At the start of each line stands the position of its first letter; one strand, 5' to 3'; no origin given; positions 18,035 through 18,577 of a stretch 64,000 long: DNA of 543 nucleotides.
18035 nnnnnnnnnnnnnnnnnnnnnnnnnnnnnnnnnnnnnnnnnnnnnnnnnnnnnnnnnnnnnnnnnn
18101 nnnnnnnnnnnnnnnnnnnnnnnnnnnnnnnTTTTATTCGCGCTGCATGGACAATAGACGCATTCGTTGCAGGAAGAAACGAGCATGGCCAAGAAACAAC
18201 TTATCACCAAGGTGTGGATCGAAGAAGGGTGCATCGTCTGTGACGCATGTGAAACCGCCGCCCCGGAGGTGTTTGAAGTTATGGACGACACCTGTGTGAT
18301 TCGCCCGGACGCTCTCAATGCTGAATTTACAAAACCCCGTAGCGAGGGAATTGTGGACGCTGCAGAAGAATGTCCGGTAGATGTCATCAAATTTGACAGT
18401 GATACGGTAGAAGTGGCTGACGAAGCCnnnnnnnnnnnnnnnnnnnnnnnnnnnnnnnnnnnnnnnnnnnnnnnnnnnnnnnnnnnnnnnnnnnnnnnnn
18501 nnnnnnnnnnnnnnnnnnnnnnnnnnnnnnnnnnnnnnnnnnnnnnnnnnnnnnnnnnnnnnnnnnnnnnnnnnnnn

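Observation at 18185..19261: Rieske subunit carries an N-terminal ferredoxin domain about 190 aa upstream of its twin-arginine anchor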

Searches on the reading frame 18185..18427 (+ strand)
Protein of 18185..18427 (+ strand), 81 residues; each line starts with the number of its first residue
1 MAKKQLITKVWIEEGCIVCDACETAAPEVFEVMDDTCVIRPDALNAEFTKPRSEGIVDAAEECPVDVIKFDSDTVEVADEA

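Call 26: search_solved_structures(query=window:18185-18427:+, max_evalue=1, show_alignments=3)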
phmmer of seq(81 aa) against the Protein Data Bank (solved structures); distinct sequences matched with E-value up to 1: 15.
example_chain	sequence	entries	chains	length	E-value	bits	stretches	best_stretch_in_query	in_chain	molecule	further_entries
1iqz_A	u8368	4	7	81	0.0006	23.3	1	13-72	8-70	Ferredoxin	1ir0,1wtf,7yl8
1rof_A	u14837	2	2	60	0.0065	20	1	14-69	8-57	FERREDOXIN | FERREDOXIN(A)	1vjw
8rja_F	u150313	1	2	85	0.031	17.8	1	1-58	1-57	NAD(P)H-quinone oxidoreductase subunit I, chloroplastic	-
8ga7_A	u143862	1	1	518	0.22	15.2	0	27-62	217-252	THR5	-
3eun_A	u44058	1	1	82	0.32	14.6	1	11-80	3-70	Ferredoxin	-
1dwl_A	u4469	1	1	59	0.34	14.6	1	13-69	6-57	FERREDOXIN I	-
2z8q_A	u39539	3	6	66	0.37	14.4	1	13-70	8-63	Ferredoxin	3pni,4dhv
3exy_A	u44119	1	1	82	0.45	14.2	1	11-80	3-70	Ferredoxin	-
9dlz_A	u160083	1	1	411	0.51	14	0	38-68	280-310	Actin-related protein 3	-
9dlx_A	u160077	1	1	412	0.51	14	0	38-68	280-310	Actin-related protein 3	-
7jpn_A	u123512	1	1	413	0.51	14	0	38-68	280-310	Actin-related protein 3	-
1k8k_A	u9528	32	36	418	0.52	14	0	38-68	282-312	ACTIN-LIKE PROTEIN 3 | Actin-related protein 3 | Actin-related protein 3, Arp3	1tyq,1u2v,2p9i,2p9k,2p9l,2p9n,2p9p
1blu_A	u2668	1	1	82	0.77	13.4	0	11-80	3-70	FERREDOXIN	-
8ys5_D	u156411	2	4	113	0.85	13.3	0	7-31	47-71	2-oxoglutarate:acceptor oxidoreductase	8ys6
1f2g_A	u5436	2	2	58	0.89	13.2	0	12-43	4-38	FERREDOXIN II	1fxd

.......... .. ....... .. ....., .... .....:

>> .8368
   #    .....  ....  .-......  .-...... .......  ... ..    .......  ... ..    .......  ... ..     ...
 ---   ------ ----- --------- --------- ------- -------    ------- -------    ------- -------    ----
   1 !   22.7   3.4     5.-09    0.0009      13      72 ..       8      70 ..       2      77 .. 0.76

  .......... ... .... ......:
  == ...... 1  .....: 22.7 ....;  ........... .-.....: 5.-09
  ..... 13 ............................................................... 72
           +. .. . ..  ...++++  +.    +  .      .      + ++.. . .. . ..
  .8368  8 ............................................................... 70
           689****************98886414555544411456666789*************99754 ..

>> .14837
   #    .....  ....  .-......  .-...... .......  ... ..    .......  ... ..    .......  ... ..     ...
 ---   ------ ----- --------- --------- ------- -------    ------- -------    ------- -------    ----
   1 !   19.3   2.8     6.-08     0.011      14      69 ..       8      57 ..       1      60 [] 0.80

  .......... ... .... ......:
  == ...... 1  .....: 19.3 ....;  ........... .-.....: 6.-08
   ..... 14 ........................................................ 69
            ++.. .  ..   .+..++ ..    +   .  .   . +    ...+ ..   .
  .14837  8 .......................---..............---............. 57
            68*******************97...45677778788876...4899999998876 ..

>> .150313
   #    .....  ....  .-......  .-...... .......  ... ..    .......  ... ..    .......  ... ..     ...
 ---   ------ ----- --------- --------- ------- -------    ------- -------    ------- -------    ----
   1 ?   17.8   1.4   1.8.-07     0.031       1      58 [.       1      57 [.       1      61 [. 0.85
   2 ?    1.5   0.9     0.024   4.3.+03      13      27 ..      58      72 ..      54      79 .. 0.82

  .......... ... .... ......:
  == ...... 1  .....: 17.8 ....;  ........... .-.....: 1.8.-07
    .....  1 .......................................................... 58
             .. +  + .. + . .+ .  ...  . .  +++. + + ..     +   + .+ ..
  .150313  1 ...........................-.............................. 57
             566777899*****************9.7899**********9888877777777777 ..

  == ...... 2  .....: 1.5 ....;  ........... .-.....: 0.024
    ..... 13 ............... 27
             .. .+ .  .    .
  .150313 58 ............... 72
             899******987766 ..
